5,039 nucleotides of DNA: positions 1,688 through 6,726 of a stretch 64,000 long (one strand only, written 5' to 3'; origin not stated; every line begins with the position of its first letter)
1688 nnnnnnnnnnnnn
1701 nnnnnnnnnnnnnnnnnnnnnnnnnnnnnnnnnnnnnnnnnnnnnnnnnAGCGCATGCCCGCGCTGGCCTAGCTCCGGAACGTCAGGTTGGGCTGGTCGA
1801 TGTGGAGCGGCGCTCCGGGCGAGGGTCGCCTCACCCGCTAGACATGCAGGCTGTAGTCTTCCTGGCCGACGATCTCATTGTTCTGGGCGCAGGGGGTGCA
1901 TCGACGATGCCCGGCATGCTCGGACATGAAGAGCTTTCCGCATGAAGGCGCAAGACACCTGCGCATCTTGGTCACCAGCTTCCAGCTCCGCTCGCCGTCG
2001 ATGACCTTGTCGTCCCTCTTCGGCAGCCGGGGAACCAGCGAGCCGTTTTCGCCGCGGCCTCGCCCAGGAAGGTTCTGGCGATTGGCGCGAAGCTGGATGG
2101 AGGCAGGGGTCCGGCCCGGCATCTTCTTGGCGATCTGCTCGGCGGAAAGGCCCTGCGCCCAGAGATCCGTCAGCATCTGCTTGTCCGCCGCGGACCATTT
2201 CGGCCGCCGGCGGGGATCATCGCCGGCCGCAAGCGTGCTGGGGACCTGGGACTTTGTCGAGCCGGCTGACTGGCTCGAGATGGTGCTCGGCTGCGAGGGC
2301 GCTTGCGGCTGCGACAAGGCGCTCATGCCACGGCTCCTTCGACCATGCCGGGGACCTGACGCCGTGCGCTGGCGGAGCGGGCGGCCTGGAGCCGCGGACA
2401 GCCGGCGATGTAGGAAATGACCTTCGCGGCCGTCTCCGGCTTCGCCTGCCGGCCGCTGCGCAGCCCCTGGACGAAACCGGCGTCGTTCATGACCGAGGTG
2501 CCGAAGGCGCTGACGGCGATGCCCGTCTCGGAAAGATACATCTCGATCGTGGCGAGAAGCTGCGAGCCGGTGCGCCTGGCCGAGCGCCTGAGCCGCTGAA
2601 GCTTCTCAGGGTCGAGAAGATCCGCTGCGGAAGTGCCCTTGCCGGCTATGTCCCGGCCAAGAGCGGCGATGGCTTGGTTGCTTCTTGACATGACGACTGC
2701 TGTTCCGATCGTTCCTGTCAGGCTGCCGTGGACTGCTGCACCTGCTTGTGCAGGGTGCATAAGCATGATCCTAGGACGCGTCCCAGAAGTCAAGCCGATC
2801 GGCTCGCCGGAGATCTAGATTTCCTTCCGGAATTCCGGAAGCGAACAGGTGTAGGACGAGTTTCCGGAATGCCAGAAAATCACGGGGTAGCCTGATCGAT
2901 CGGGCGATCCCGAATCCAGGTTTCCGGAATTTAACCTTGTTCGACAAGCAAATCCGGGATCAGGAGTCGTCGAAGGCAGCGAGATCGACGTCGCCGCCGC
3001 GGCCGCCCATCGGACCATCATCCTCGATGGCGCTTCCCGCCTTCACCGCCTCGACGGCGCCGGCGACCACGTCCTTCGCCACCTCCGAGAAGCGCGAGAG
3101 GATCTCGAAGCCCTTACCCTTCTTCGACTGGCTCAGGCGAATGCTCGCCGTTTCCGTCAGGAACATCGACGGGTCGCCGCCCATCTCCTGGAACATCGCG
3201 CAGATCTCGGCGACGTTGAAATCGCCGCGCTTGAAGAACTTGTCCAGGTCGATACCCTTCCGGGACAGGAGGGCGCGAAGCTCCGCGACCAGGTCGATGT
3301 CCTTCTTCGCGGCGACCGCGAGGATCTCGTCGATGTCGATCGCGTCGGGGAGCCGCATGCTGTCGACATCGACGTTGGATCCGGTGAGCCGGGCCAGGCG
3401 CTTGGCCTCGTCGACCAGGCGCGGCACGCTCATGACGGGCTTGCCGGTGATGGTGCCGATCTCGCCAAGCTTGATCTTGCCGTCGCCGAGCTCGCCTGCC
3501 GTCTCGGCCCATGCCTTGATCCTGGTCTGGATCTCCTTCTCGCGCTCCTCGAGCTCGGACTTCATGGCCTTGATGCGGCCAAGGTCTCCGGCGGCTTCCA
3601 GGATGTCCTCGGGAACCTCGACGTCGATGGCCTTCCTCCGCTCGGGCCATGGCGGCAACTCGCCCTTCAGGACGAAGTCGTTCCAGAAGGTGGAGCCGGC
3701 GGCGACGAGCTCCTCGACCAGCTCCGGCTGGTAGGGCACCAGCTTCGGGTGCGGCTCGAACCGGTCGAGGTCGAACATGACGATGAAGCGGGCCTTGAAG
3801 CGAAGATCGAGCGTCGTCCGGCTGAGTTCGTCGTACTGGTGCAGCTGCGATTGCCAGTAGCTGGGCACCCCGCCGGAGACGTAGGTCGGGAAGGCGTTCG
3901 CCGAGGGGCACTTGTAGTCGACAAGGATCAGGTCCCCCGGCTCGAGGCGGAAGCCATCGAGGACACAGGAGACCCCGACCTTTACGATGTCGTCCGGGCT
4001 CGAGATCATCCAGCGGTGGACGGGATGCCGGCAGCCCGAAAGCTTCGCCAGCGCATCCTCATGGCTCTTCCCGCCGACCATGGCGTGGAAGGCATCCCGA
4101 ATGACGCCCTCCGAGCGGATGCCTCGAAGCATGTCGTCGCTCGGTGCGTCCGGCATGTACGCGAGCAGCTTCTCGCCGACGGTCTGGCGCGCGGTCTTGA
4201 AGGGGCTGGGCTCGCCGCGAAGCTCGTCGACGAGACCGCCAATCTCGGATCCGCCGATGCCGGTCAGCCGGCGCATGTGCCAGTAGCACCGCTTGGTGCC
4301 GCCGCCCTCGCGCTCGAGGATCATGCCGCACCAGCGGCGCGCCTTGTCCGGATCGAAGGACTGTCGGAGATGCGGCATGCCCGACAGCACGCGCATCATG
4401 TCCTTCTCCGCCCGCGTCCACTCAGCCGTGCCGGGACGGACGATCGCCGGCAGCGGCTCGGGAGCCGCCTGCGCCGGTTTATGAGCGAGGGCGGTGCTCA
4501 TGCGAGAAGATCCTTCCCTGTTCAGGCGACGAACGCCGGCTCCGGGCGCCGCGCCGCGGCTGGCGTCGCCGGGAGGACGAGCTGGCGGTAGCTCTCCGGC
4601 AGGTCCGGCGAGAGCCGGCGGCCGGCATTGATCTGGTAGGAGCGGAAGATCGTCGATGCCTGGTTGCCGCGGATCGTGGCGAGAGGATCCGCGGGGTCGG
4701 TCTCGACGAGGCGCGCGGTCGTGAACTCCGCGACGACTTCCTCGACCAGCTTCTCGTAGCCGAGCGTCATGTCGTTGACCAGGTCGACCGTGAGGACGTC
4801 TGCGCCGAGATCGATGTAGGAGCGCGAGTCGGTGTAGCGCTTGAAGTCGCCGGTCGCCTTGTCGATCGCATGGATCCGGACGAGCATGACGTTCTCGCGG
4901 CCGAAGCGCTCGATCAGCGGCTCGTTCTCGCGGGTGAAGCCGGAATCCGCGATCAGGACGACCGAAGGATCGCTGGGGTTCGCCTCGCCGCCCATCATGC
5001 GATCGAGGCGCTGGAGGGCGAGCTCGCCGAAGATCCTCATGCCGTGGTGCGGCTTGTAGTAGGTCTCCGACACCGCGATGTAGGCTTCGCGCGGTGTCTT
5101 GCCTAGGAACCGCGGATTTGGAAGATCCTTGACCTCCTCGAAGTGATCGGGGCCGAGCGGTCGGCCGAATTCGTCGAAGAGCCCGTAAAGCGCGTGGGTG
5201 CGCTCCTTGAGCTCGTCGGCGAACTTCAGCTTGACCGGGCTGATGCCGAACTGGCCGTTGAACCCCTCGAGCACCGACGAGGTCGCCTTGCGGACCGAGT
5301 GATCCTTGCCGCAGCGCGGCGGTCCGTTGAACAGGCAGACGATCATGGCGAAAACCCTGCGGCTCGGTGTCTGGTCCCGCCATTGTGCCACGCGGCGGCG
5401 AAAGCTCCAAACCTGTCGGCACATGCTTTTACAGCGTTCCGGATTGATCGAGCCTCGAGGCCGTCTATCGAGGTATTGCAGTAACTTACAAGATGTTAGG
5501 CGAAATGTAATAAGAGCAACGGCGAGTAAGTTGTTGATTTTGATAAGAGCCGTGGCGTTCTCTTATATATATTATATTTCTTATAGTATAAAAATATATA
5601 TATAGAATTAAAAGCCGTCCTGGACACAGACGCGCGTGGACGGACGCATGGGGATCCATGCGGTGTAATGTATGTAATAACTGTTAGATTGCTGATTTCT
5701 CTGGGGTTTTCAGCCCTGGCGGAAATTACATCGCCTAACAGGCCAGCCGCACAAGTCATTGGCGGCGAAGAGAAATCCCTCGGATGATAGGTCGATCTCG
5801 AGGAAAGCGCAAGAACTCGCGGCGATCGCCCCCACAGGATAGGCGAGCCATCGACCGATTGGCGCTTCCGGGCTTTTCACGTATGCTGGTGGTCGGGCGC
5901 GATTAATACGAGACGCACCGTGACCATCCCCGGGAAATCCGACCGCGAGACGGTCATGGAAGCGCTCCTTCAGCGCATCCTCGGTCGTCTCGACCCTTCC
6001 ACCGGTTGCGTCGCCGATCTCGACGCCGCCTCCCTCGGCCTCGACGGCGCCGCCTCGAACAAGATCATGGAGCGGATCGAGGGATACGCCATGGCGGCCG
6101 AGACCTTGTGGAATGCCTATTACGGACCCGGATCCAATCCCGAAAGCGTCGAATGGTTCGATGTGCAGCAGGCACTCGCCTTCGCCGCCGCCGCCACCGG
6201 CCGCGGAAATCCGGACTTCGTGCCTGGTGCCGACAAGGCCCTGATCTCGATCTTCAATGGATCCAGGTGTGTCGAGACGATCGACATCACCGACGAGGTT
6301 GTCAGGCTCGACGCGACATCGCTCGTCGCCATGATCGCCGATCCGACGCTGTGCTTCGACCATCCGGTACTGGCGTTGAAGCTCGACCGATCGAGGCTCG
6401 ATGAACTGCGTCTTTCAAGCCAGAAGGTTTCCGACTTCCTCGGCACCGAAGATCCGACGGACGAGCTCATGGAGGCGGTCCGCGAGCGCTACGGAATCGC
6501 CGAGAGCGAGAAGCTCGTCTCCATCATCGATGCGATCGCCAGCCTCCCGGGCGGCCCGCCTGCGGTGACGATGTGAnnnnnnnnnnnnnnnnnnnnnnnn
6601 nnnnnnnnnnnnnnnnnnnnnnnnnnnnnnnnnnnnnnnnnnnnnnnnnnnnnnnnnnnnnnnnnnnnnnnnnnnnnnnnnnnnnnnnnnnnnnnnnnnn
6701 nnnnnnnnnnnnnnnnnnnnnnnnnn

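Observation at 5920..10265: Operon of two unknown proteins and an SF2 DEAH helicase ending in a tandem HA-domain array encoded by about 198-bp DNA repeats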

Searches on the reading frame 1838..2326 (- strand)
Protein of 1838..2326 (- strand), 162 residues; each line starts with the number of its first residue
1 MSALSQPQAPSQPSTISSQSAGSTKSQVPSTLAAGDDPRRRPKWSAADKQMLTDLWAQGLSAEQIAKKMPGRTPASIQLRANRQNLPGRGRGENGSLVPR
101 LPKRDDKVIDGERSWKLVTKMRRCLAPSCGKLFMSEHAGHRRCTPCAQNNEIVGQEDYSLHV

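Call 13: search_protein_families(library=pfam, proteins=[window:1838-2326:-], max_evalue=0.01)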
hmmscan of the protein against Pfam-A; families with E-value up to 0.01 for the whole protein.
window:1838-2326:- (162 aa): 2 families
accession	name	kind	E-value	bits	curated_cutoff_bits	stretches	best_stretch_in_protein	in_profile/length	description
PF07750.17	GcrA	-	3.9e-06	27.8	26.9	1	43-107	2-66/155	GcrA cell cycle regulator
PF00249.37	Myb_DNA-binding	-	0.0016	18.9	24.4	0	63-82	24-43/46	Myb-like DNA-binding domain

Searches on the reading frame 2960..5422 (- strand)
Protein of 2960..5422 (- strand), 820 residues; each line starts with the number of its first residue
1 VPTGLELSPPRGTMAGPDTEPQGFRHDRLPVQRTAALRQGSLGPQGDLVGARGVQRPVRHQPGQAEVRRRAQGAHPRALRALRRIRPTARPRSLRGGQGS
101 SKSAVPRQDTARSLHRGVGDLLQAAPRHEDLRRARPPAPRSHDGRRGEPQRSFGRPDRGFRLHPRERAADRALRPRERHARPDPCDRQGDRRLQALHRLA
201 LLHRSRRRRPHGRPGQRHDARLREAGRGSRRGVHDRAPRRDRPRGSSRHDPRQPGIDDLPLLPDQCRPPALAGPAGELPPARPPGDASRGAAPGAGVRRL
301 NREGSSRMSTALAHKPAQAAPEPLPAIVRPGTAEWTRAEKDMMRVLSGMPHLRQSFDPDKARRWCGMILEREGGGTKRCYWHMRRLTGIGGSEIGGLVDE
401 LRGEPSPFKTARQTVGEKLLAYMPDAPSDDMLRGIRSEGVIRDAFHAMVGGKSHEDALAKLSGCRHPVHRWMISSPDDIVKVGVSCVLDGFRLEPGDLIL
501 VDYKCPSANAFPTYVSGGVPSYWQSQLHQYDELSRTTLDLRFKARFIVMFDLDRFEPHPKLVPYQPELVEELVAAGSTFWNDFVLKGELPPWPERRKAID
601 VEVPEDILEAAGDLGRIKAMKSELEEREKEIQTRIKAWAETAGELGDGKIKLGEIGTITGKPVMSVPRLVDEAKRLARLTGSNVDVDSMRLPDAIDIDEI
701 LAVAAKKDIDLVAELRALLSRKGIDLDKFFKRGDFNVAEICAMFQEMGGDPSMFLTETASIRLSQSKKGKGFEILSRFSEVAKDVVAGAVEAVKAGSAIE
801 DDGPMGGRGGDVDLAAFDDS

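Call 13: search_protein_families(library=pfam, proteins=[window:2960-5422:-], max_evalue=0.01)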
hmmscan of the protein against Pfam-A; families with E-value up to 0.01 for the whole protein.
window:2960-5422:- (820 aa): 1 family
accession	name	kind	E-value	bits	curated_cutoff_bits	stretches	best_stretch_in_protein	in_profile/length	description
PF09588.16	YqaJ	-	1.6e-06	28.9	22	1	381-528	2-141/150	YqaJ-like viral recombinase domain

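Call 16: search_protein_families(library=phrogs, proteins=[window:2960-5422:-], max_evalue=0.001)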
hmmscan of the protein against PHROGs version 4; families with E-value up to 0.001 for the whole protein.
window:2960-5422:- (820 aa): 1 family
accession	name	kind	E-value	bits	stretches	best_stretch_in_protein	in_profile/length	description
phrog_434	-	DNA, RNA and nucleotide metabolism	1e-25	91.8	1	381-645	60-312/372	RecE-like recombination exonuclease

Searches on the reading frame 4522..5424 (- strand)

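Call 13: search_protein_families(library=pfam, proteins=[window:4522-5424:-], max_evalue=0.01)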
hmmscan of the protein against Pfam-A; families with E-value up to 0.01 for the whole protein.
window:4522-5424:- (300 aa): 0 families

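Call 16: search_protein_families(library=phrogs, proteins=[window:4522-5424:-], max_evalue=0.001)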
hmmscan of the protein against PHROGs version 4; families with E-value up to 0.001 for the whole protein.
window:4522-5424:- (300 aa): 1 family
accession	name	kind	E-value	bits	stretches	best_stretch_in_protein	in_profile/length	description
phrog_139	-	other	2.5e-23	84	1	26-250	82-279/342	deoxynucleoside monophosphate kinase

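Call 51: search_protein_families(library=ncbifam, proteins=[window:4522-5424:-], max_evalue=0.01)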
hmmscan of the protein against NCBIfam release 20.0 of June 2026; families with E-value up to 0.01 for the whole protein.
window:4522-5424:- (300 aa): 0 families

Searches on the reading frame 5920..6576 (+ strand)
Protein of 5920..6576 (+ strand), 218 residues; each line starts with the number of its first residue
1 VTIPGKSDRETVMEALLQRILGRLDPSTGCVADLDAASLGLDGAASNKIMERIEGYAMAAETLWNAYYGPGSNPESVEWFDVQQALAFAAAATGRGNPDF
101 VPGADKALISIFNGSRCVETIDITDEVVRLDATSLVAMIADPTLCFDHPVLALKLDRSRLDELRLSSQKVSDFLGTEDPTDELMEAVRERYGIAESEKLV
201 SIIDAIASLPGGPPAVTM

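Call 6: search_protein_families(library=pfam, proteins=[window:5920-6576:+], max_evalue=0.1)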
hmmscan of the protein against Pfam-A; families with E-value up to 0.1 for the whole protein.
window:5920-6576:+ (218 aa): 0 families

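Call 7: search_protein_families(library=padloc, proteins=[window:5920-6576:+], max_evalue=0.1)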
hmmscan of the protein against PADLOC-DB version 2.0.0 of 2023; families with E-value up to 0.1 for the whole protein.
window:5920-6576:+ (218 aa): 0 families

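Call 16: search_protein_families(library=phrogs, proteins=[window:5920-6576:+], max_evalue=0.001)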
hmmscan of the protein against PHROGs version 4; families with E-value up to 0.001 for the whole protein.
window:5920-6576:+ (218 aa): 0 families

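Call 26: find_homologous_proteins(query=window:5920-6576:+)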
Query window:5920-6576:+ (218 aa): 3 proteins with E <= 0.001 among 2137 candidates.
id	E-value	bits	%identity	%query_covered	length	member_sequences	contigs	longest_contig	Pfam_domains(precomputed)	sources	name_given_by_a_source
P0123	3.3e-137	473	100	100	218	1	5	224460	-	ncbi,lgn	-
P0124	1.5e-75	272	61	94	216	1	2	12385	-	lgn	-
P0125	4.0e-38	149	41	98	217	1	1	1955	-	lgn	-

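Call 51: search_protein_families(library=ncbifam, proteins=[window:5920-6576:+], max_evalue=0.01)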
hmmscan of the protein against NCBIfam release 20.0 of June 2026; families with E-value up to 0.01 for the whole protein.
window:5920-6576:+ (218 aa): 0 families

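Call 53: predict_structure(alignment_id=A1)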
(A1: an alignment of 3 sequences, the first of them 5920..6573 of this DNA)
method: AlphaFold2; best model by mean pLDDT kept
length: 218 residues; sequences in the alignment: 3
mean_pLDDT: 41.3   pTM: 0.29
mean pLDDT of the five models: 41.3, 40.6, 38.0, 35.6, 34.5
residues with pLDDT >= 90: 0; 70-90: 4; 50-70: 32; < 50: 182
segments of 3 or more residues with pLDDT < 50: 1-70, 72-74, 76-107, 126-148, 167-218
pLDDT, mean of each block of 10 residues (from residue 1): 34 37 28 33 42 43 42 45 40 31 42 63 50 43 48 60 53 33 42 33 34 31
secondary structure, 60 per line:
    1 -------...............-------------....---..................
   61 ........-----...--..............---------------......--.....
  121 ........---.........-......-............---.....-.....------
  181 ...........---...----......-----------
elements in order: H8-22 H36-39 H43-68 H79-92 E108-113 E116-122 H123-128 H132-140 H142-147 H149-160 E164-168 H170-174 H181-191 H202-207

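Call 58: search_protein_representatives(alignment_id=A1)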
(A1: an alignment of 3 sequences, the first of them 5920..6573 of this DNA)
Query: 3 sequences, 216 profile positions. Proteins with E-value up to 0.001 (for the whole library): 4; up to 1e-10: 2; up to 1e-30: 2. The best 4 are listed.
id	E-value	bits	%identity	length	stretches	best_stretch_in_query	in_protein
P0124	3.0e-116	402.8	-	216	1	1-215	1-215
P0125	5.6e-104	362.7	-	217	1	4-213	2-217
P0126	3.2e-09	53.0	-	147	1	25-102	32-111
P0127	7.4e-08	48.5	-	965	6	172-199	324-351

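Call 64: search_protein_families(library=pfam, proteins=[window:5920-6576:+, P0124, P0125, P0126, P0127], max_evalue=5)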
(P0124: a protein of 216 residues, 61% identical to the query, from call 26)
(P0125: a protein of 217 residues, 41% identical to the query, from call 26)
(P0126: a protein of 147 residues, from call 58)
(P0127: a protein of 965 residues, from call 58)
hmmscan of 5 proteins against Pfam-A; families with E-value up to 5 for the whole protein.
window:5920-6576:+ (218 aa): 0 families

P0124 (216 aa): 0 families

P0125 (217 aa): 0 families

P0126 (147 aa): 5 families
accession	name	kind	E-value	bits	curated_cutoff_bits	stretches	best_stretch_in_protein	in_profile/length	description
PF09723.15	Zn_ribbon_8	-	0.17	12.4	34.4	1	111-137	6-34/41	Zinc ribbon domain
PF13248.11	Zn_ribbon_3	-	0.23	11.4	27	1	110-124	2-16/26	zinc-ribbon domain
PF12773.13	DZR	-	0.54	10.9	27.3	1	113-143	15-38/45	Double zinc ribbon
PF14311.12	DUF4379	-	0.57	10.9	24.5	1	112-136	29-54/56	Probable Treble clef zinc finger domain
PF23165.1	zf-C2H2_FBX41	-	3.1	7.8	24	1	111-119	3-11/30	F-box only protein 41 C2H2 zinc finger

P0127 (965 aa): 9 families
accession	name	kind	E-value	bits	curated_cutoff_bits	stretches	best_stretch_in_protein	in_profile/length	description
PF14003.11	YlbE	-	0.0022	18.7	27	0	7-31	28-52/61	YlbE-like protein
PF14270.11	DUF4358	-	0.0032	18.1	25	0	454-476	67-89/102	Domain of unknown function (DUF4358)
PF05402.18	PqqD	-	0.0047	17.7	23.4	0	257-274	32-49/67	Coenzyme PQQ synthesis protein D (PqqD)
PF13657.11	Couple_hipA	-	0.0048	17.8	22.5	0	318-349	51-82/99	HipA N-terminal domain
PF22355.1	tRNA_int_end_N3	-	0.059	13.6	26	0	31-50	21-40/55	tRNA-splicing endonuclease subunit NEQ261 N-terminal domain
PF16320.10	Ribosomal_L12_N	-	0.12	12.5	25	0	36-57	18-39/48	Ribosomal protein L7/L12 dimerisation domain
PF20919.3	DHU1_N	-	0.26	10.9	26.7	0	445-486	215-256/370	DWD hypersensitive to UV-B 1, N-terminal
PF09061.11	Stirrup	-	0.3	11.8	26.6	0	120-141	47-68/79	Stirrup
PF07123.17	PsbW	-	1.5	9.3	25.4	1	600-672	2-76/133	Photosystem II reaction centre W protein (PsbW)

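Call 71: find_encoding_contigs(protein=P0125, flank=5000, max_places=3)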
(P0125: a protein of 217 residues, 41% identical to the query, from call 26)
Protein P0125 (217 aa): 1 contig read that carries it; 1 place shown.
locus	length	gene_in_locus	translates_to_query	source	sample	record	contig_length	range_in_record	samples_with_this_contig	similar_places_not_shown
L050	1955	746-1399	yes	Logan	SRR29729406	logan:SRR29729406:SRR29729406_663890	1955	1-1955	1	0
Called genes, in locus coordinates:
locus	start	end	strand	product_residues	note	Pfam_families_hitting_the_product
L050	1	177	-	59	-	?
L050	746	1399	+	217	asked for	-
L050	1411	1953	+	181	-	?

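Call 77: find_related_loci(query=A1, collection=metagenome_contigs, flank=10000)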
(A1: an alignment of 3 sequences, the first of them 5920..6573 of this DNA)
Query A1 (218 aa) in metagenome_contigs; peptide patterns used: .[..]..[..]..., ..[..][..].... (x = any residue, [..] = any of these).
600 stretches matched a pattern, but none encodes a relative of the query by tblastn (E <= 1e-3).
